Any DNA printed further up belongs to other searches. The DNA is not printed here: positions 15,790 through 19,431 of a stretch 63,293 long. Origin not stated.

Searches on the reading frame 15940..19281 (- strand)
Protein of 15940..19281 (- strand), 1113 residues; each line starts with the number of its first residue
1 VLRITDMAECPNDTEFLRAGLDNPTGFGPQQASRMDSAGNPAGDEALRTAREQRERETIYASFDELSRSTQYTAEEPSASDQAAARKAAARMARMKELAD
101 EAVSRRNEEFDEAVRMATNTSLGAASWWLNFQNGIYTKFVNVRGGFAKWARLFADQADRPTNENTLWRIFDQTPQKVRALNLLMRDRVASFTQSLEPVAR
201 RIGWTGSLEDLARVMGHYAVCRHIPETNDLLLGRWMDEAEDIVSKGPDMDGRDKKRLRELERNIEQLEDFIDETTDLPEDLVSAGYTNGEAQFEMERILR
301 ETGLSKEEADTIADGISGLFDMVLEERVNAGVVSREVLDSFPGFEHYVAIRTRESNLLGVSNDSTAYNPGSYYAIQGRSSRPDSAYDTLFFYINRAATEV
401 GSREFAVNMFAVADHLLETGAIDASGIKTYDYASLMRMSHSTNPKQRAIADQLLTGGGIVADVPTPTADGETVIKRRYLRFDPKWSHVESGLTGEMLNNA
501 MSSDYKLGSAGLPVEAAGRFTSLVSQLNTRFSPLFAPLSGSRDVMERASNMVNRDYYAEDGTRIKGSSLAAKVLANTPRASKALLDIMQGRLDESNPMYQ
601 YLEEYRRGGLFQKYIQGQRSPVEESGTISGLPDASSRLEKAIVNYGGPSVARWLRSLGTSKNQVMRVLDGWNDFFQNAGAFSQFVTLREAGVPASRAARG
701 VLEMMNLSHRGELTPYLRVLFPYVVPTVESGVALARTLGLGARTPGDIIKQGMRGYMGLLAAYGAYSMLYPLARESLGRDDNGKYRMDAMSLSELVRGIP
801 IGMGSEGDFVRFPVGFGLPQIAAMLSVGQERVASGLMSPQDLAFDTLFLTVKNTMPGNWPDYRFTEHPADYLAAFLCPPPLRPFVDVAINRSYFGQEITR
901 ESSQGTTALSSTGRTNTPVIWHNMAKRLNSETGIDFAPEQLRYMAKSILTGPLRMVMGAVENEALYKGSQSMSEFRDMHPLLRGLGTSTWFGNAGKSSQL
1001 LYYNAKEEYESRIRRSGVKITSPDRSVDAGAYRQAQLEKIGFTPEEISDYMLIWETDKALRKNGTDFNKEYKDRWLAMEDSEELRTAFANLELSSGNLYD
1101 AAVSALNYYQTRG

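Call 18: search_protein_families(library=phrogs, proteins=[window:15940-19281:-], max_evalue=0.001)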
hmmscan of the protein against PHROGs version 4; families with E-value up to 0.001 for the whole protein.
window:15940-19281:- (1113 aa): 1 family
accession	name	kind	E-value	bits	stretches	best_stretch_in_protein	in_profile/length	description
phrog_14770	-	unknown function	2.7e-08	32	1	665-1014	3001-3342/3427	-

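Call 64: search_protein_families(library=pfam, proteins=[window:15940-19281:-], max_evalue=0.001)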
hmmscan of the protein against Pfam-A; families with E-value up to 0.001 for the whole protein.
window:15940-19281:- (1113 aa): 1 family
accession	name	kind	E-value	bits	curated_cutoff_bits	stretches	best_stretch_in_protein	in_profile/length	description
PF18857.6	LPD38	-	3.5e-12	47.3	27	1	802-964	19-171/189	Large polyvalent protein associated domain 38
